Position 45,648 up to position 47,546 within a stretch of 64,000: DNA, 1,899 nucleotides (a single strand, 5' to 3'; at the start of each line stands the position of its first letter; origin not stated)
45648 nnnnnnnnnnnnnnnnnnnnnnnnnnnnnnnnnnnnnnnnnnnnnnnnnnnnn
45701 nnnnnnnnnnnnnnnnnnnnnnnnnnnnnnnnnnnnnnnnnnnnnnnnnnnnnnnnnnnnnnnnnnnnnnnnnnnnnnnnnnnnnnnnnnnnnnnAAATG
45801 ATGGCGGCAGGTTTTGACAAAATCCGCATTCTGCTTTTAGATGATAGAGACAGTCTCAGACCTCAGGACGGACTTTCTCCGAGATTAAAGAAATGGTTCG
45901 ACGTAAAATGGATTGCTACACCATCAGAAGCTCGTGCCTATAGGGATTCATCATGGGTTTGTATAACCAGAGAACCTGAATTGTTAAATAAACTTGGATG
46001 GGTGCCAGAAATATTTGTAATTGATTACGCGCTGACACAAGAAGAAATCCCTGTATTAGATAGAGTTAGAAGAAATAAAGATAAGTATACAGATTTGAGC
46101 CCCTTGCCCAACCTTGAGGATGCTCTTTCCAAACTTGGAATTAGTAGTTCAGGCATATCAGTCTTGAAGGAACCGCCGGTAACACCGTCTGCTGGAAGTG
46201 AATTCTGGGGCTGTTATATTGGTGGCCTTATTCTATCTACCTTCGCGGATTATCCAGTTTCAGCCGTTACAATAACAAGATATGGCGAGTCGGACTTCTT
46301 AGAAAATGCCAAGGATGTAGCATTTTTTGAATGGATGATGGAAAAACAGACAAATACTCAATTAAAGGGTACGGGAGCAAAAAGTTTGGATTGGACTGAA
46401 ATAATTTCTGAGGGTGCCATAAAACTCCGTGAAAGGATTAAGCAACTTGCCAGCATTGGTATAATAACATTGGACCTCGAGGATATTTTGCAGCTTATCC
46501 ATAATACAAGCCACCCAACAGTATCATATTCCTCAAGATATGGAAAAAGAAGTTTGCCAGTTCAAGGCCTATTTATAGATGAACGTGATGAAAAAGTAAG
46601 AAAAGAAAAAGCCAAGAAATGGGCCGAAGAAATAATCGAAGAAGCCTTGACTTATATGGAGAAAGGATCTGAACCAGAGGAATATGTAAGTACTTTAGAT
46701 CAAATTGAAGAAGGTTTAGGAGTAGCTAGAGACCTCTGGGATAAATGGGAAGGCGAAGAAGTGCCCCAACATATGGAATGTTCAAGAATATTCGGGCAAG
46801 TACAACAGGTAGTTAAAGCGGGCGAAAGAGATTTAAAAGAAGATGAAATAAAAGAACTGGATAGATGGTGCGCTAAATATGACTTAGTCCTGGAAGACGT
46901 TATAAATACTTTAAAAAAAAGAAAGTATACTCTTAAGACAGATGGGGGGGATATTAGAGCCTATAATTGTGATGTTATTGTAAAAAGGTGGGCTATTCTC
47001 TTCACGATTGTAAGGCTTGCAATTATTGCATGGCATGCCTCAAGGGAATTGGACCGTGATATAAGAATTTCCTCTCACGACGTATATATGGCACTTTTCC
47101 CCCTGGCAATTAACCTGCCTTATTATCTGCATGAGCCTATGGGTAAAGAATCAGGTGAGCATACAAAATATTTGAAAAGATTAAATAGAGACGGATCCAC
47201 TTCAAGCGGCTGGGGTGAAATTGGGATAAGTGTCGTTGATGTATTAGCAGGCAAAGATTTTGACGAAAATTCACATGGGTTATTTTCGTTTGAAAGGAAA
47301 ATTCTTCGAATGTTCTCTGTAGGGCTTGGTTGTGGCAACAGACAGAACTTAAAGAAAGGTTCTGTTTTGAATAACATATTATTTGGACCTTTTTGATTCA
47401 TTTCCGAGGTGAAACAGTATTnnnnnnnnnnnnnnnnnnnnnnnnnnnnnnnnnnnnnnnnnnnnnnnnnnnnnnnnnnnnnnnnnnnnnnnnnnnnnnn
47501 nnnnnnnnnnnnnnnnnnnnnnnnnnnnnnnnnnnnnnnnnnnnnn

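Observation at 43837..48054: Cytoplasmic HK-like protein and receiver-like protein with large unknown domains (possible atypical two-component or defence module)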

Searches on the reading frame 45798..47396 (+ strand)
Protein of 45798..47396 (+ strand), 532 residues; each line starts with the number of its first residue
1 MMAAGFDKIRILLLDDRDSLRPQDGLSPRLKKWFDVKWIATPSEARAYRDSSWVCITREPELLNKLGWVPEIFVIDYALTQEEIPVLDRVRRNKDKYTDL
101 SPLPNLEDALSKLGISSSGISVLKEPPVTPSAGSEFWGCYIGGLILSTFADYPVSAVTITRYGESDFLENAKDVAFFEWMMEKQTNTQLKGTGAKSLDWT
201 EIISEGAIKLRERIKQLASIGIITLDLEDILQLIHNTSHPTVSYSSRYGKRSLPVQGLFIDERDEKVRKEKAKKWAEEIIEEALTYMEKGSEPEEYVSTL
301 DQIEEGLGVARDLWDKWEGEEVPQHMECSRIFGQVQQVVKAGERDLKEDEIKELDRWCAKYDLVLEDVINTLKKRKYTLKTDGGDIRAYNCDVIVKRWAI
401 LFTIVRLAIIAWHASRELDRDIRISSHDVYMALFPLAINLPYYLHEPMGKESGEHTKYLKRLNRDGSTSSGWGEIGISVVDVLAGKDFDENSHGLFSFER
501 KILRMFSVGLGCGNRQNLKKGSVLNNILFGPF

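Call 3: search_protein_families(library=pfam, proteins=[window:45798-47396:+], max_evalue=0.1)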
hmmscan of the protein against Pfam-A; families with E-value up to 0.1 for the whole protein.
window:45798-47396:+ (532 aa): 0 families

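Call 4: search_protein_families(library=padloc, proteins=[window:45798-47396:+], max_evalue=0.1)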
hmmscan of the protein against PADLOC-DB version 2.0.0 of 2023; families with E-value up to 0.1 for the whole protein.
window:45798-47396:+ (532 aa): 0 families

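Call 6: search_protein_families(library=ncbifam, proteins=[window:45798-47396:+], max_evalue=1)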
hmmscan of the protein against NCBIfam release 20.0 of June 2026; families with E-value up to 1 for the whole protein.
window:45798-47396:+ (532 aa): 1 family
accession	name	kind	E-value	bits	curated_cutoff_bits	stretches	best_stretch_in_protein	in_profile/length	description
TIGR02608.1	delta_60_rpt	domain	0.16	11.9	76.5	1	456-482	28-54/55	delta-60 repeat domain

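Call 7: search_protein_families(library=phrogs, proteins=[window:45798-47396:+], max_evalue=1)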
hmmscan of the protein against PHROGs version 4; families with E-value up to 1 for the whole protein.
window:45798-47396:+ (532 aa): 1 family
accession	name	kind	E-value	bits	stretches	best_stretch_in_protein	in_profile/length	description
phrog_18092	-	unknown function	0.33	11.8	0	250-276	12-38/43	-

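Call 10: search_solved_structures(query=window:45798-47396:+, max_evalue=10, show_alignments=3)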
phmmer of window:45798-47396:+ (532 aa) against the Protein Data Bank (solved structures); distinct sequences matched with E-value up to 10: 0.

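Call 17: find_homologous_proteins(query=window:45798-47396:+, max_evalue=0.01)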
Query window:45798-47396:+ (532 aa): 11 proteins with E <= 0.01 among 8000 candidates.
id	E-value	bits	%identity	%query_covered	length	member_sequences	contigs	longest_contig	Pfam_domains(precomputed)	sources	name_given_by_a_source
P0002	0.0e+0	1217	100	100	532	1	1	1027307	-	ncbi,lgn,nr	ncbi:MAG: hypothetical protein U5O15_08285 [Candidatus Krumholzibacteriota bacterium]|nr:hypothetica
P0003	5.5e-153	529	47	99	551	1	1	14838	-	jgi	jgi:hypothetical protein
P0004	5.8e-137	476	58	68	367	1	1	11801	-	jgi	jgi:hypothetical protein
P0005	2.4e-101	358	42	95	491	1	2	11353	-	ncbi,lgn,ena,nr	ncbi:MAG: hypothetical protein GX455_02095 [Phycisphaerae bacterium]|nr:hypothetical protein [Phycis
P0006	6.2e-101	357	39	98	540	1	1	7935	-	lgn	-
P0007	1.8e-100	355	40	100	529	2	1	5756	-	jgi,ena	-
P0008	3.6e-56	209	30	96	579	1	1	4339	-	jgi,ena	-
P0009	1.2e-55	207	30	96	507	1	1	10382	-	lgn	-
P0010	1.5e-52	197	31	96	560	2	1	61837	-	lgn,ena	-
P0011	2.0e-51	193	34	59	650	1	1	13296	-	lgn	-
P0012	2.1e-51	193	31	96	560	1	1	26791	-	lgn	-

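Call 19: find_encoding_contigs(protein=P0003, flank=8000, max_places=2)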
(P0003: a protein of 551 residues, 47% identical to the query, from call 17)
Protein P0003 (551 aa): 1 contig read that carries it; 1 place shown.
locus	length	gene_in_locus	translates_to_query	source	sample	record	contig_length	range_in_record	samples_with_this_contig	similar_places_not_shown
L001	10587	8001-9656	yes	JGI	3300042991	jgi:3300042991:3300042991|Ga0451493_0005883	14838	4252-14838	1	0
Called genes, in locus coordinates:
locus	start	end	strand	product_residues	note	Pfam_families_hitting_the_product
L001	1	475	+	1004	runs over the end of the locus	PF04851:ResIII, PF18766:SWI2_SNF2, PF00270:DEAD, PF00271:Helicase_C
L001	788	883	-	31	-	-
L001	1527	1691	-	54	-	-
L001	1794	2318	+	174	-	PF00005:ABC_tran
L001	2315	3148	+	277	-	PF00528:BPD_transp_1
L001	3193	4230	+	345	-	PF09084:NMT1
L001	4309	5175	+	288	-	PF13489:Methyltransf_23, PF13847:Methyltransf_31, PF08241:Methyltransf_11, PF08242:Methyltransf_12, PF13649:Methyltransf_25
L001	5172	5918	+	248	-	PF01209:Ubie_methyltran (weak), PF02353:CMAS, PF03848:TehB (weak), PF13489:Methyltransf_23, PF13847:Methyltransf_31, PF08241:Methyltransf_11, PF08242:Methyltransf_12, PF13649:Methyltransf_25, +1 more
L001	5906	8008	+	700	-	-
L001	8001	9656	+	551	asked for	-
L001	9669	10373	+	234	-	-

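Call 20: find_encoding_contigs(protein=P0010, flank=8000, max_places=2)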
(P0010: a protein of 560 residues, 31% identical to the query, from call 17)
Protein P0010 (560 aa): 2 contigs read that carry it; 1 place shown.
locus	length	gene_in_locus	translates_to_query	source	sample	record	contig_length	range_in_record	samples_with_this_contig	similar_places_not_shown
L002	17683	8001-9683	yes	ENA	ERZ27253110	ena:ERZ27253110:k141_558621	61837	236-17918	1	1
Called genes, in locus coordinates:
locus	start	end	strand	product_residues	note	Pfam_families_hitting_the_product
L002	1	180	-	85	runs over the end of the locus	PF00717:Peptidase_S24 (weak)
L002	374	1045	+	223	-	PF10108:DNA_pol_B_exo2, PF13482:RNase_H_2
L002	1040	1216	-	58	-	-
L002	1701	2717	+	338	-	PF13379:NMT1_2, PF09084:NMT1, PF12974:Phosphonate-bd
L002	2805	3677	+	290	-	-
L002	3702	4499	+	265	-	PF00528:BPD_transp_1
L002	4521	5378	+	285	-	PF00005:ABC_tran, PF13191:AAA_16 (faint), PF00004:AAA (faint), PF13304:AAA_21 (faint)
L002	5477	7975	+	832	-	-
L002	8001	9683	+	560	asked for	-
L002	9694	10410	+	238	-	-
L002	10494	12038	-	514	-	-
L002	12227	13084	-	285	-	PF12981:DUF3865, PF14518:Haem_oxygenas_2 (weak), PF12981:DUF3865 (weak)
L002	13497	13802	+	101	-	-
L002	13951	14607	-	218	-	-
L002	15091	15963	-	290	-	-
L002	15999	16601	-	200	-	-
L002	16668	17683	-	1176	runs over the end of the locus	PF13176:TPR_7 (faint), PF14938:SNAP (faint), PF13424:TPR_12 (weak), PF13432:TPR_16 (weak), PF13424:TPR_12 (weak), PF00515:TPR_1 (weak), PF13424:TPR_12, PF12770:CHAT, +6 more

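Call 21: find_encoding_contigs(protein=P0005, flank=8000, max_places=2)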
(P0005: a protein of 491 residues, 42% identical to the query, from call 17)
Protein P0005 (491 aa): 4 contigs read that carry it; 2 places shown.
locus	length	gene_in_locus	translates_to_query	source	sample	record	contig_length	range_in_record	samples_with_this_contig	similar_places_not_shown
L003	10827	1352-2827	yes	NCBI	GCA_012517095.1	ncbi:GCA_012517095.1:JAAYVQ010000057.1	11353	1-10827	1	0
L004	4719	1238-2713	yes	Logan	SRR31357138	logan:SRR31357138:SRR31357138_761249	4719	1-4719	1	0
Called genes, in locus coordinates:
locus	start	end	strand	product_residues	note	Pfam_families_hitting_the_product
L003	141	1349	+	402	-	-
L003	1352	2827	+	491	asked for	-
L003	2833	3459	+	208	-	PF04542:Sigma70_r2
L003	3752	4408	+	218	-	PF00440:TetR_N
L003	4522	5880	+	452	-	PF25917:BSH_RND, PF25876:HH_MFP_RND (weak), PF25944:Beta-barrel_RND, PF25967:RND-MFP_C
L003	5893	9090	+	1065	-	PF00873:ACR_tran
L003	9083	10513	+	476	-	PF02321:OEP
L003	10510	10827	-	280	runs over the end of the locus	?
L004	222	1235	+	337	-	-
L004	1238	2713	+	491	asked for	-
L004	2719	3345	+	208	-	PF04542:Sigma70_r2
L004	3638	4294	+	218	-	PF00440:TetR_N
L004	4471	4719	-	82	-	?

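Call 23: find_encoding_contigs(protein=P0012, flank=8000, max_places=2)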
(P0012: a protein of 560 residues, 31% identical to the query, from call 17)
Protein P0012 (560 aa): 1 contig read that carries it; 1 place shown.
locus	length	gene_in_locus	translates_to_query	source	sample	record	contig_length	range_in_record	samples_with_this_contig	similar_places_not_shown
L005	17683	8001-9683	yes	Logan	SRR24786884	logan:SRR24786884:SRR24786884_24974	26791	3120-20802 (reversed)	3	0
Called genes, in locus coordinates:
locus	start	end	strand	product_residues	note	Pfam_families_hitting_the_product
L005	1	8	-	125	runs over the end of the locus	-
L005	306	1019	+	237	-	-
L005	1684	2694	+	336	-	PF13379:NMT1_2, PF09084:NMT1, PF12974:Phosphonate-bd (weak)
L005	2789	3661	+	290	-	-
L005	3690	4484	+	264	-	PF00528:BPD_transp_1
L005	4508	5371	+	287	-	PF00005:ABC_tran, PF00004:AAA (faint), PF13304:AAA_21 (faint)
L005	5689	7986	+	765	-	-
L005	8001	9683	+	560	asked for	-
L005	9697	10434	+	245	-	-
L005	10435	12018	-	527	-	-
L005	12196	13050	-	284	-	PF12981:DUF3865, PF14518:Haem_oxygenas_2 (weak), PF12981:DUF3865 (weak)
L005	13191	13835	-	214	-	-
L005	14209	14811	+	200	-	PF12770:CHAT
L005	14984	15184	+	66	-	-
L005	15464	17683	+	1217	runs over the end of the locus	PF07719:TPR_2 (faint), PF13176:TPR_7 (faint), PF13424:TPR_12, PF00515:TPR_1 (weak), PF13424:TPR_12, PF17874:TPR_MalT (weak), PF13424:TPR_12, PF12770:CHAT, +4 more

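Call 24: find_encoding_contigs(protein=P0011, flank=8000, max_places=2)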
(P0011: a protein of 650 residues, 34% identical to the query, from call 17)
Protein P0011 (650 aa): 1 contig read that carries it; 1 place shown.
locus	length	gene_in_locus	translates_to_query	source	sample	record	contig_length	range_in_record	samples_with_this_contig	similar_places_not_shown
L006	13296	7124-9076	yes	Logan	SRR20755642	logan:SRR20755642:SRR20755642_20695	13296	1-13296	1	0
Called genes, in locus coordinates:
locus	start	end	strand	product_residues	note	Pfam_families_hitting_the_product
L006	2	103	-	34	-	?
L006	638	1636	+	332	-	PF13407:Peripla_BP_4 (faint), PF04392:ABC_sub_bind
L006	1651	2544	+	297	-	PF02653:BPD_transp_2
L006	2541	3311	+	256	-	PF00005:ABC_tran, PF02463:SMC_N (weak), PF13304:AAA_21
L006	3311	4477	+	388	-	PF04055:Radical_SAM (weak), PF13186:SPASM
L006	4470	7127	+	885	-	-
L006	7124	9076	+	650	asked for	-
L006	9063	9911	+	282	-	-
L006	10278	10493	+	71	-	-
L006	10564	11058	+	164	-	-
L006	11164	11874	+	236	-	-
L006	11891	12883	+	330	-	-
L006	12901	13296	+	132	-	?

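Call 25: find_encoding_contigs(protein=P0009, flank=8000, max_places=2)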
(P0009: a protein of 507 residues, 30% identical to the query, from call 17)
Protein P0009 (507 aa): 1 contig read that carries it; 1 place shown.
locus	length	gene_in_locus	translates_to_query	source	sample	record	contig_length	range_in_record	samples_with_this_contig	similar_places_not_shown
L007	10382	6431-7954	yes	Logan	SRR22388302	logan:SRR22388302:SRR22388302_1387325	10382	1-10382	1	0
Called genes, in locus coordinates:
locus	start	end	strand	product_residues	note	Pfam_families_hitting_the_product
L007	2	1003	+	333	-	?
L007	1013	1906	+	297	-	PF02653:BPD_transp_2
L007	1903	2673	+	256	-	PF00005:ABC_tran, PF02463:SMC_N, PF13304:AAA_21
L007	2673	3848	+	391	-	PF04055:Radical_SAM, PF13186:SPASM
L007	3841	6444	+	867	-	-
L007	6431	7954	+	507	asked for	-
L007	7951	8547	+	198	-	PF04542:Sigma70_r2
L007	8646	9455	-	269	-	PF01636:APH (faint), PF00069:Pkinase, PF07714:PK_Tyr_Ser-Thr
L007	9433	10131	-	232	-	-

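Call 34: search_solved_structures(query=A2, max_evalue=10, show_alignments=3)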
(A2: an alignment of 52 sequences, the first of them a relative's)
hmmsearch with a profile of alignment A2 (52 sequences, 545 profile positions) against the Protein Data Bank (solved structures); distinct sequences matched with E-value up to 10: 4.
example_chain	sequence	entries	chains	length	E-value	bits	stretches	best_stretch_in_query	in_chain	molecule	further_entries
8p6f_A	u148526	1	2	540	0.34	12.8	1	4-53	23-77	Response regulator receiver domain-containing protein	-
6esx_A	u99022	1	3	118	0.4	12.5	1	235-275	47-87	Thioredoxin 1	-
8ted_A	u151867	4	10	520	0.56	12.1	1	5-53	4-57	Response regulator receiver protein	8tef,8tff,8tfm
8thp_A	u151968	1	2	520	0.56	12.1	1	5-53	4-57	Response regulator receiver protein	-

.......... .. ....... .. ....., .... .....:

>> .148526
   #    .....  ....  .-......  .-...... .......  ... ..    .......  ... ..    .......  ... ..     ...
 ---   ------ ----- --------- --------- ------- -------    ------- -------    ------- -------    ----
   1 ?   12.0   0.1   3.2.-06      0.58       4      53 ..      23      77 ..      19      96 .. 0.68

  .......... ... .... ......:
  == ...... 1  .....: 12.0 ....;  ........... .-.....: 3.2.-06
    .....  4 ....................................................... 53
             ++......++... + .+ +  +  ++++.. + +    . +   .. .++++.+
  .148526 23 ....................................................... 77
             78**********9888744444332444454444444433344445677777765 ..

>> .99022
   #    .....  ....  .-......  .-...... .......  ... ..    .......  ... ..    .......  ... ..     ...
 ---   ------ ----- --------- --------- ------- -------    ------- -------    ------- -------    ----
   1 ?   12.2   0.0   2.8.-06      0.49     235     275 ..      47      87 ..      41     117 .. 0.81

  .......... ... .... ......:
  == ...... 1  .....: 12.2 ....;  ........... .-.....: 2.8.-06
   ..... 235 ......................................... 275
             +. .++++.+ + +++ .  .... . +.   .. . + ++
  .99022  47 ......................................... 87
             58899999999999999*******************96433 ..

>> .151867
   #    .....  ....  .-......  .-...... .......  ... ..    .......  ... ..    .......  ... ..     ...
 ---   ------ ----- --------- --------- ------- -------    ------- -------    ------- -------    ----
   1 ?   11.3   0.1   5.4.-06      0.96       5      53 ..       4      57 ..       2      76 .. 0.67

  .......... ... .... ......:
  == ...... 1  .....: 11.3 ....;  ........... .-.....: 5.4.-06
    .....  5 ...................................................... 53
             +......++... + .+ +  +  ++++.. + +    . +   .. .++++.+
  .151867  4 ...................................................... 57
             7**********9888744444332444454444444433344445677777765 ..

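Call 35: search_protein_families(library=pfam, alignment_id=A2, max_evalue=0.1)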
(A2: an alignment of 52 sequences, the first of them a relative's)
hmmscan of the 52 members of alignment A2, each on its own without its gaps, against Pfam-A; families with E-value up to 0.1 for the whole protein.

A. member 1, P0002 (532 aa): 0 families

B. families by the number of members that match (of 52 scanned): 7 families
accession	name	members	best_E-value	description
PF22121.2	MtxA_C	1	0.027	Magnetotaxis protein MtxA, C-terminal domain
PF18024.7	HTH_50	1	0.035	Helix-turn-helix domain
PF20203.3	DUF6565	1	0.044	Domain of unknown function (DUF6565)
PF07240.16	Turandot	1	0.049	Stress-inducible humoral factor Turandot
PF18019.7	Cas3_HD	1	0.066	Cas3, HD domain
PF02817.22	E3_binding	1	0.067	e3 binding domain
PF25133.1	TYW2_N_2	1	0.091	TYW2 N-terminal domain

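Call 37: search_protein_families(library=pfam, proteins=[L003:2833-3459:+, L007:7951-8547:+, L001:9669-10373:+, L002:9694-10410:+, L005:9697-10434:+, L006:9063-9911:+], max_evalue=1)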
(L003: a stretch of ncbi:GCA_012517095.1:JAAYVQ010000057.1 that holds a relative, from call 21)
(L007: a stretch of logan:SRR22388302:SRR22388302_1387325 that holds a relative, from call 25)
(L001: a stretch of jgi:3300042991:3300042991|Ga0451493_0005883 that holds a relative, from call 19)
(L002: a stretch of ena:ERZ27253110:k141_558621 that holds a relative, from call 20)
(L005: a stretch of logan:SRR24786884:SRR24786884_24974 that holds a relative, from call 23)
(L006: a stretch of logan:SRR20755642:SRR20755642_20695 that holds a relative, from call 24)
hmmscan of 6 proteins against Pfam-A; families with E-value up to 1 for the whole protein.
L003:2833-3459:+ (208 aa): 1 family
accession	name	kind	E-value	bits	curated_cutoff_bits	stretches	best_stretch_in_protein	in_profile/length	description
PF04542.20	Sigma70_r2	-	2.7e-10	40.3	24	1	32-96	3-66/71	Sigma-70 region 2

L007:7951-8547:+ (198 aa): 1 family
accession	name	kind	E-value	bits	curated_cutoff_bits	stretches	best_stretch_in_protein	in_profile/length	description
PF04542.20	Sigma70_r2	-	7.6e-11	42.1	24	1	32-98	3-70/71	Sigma-70 region 2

L001:9669-10373:+ (234 aa): 1 family
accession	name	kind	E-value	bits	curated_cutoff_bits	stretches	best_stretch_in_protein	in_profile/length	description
PF22921.2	FKRP_N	-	0.21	11.3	27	1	10-59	103-152/245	Fukutin-related protein stem domain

L002:9694-10410:+ (238 aa): 2 families
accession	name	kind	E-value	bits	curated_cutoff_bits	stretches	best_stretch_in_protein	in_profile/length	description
PF11333.13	DUF3135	-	0.04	14.7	22.7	0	146-165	16-35/81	Protein of unknown function (DUF3135)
PF19979.4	DUF6415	-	0.51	11.6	27.5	0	134-158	6-29/95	Family of unknown function (DUF6415)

L005:9697-10434:+ (245 aa): 1 family
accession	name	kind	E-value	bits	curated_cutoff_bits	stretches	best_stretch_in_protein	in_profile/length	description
PF04431.18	Pec_lyase_N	-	0.17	12.6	26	1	216-234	11-29/53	Pectate lyase, N terminus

L006:9063-9911:+ (282 aa): 0 families
